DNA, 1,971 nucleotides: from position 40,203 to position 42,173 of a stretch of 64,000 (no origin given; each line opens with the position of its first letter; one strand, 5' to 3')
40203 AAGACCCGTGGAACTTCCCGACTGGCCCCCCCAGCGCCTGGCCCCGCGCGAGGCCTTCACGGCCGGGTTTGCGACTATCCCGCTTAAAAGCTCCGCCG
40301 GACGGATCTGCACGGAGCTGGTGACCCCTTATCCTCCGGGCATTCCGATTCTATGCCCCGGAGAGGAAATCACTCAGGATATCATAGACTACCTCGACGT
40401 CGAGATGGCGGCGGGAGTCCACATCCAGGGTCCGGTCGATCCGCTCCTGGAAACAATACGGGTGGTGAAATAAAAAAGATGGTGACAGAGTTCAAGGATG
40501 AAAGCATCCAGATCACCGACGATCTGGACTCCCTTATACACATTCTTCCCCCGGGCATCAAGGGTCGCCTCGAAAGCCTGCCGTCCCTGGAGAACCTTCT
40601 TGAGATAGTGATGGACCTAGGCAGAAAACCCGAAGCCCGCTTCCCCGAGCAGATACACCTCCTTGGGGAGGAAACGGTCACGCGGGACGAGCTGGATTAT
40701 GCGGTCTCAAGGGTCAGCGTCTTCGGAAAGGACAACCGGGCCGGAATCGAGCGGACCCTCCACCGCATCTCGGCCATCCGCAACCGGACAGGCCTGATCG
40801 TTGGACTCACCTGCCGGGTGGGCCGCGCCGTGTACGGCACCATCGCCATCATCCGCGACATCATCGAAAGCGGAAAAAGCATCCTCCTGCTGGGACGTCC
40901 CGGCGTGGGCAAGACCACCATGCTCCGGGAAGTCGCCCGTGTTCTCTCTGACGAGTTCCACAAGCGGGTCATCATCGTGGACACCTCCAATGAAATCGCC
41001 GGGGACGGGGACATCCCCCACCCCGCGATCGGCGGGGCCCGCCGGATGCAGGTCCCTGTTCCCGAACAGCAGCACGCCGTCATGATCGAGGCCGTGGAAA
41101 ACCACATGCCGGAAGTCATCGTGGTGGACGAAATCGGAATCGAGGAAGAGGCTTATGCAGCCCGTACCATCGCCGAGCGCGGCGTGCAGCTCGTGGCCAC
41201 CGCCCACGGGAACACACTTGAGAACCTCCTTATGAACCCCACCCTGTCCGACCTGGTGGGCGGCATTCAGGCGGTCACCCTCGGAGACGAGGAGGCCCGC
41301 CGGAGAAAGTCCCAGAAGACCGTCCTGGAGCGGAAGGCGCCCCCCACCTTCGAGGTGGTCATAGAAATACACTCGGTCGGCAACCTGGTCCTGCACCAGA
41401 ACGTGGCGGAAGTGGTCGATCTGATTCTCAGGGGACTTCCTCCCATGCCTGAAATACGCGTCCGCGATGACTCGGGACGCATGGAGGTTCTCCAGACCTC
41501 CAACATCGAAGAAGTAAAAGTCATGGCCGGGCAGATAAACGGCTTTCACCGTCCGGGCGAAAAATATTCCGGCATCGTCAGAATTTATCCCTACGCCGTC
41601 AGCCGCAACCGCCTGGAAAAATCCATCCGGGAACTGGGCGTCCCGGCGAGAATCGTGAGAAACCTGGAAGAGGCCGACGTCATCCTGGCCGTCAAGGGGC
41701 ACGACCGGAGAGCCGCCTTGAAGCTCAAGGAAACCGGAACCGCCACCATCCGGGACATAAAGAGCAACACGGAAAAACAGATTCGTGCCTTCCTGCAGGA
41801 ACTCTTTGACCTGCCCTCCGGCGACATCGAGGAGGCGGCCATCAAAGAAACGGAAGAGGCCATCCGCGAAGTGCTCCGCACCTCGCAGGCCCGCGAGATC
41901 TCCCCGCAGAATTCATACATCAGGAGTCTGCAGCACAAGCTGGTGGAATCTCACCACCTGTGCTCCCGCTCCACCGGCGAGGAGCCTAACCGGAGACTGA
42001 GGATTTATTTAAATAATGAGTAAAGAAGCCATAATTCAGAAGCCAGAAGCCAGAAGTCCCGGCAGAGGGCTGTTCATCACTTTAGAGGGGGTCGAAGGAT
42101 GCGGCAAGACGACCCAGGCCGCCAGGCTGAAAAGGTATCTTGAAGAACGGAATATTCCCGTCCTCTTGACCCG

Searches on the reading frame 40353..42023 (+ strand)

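Call 80: search_protein_families(library=pfam, proteins=[window:40353-42023:+], max_evalue=0.00001)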
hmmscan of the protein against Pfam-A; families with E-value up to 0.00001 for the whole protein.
window:40353-42023:+ (556 aa): 5 families
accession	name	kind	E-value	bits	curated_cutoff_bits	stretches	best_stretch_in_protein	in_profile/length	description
PF25516.1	PTPase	-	1e-18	67.4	27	1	409-485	1-79/79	Phosphotyrosine protein phosphatase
PF19568.5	Spore_III_AA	-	3.3e-12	46.5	27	1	152-302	119-275/306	Sporulation stage III, protein AA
PF01424.28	R3H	-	5.5e-10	39.6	26.8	1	501-552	8-59/60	R3H domain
PF00004.35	AAA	-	3.7e-06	27.9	21.2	0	177-261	1-66/131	ATPase family associated with various cellular activities (AAA)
PF03266.21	NTPase_1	-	6.8e-06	26.5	23.9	0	177-201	2-26/168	NTPase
